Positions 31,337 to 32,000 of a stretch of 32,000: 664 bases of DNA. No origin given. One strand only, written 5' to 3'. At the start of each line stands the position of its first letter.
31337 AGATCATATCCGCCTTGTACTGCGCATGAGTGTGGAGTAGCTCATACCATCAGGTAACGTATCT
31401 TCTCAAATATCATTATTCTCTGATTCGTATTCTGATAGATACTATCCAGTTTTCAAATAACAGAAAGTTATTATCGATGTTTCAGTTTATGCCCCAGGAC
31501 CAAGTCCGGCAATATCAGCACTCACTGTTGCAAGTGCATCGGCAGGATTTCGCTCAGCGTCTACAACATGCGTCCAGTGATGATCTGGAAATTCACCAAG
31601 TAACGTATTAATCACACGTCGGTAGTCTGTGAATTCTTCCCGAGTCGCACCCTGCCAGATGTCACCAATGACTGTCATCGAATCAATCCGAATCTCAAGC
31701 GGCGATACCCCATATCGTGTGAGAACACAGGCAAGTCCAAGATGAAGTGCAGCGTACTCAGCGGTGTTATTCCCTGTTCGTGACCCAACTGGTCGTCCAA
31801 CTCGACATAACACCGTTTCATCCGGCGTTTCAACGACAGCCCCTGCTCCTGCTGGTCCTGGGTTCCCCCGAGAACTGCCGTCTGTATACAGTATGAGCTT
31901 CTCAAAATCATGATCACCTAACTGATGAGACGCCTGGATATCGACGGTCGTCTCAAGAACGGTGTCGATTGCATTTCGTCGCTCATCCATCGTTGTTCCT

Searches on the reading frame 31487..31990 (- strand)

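Call 27: search_protein_families(library=pfam, proteins=[window:31487-31990:-], max_evalue=0.001)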
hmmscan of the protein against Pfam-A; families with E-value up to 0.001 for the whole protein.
window:31487-31990:- (167 aa): 2 families
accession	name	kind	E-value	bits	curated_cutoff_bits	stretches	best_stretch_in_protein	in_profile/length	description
PF13456.12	RVT_3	-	1.2e-12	48.3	21.6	1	36-155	2-121/123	Reverse transcriptase-like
PF00075.30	RNase_H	-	3.8e-10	40.5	25.8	1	31-128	3-98/141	RNase H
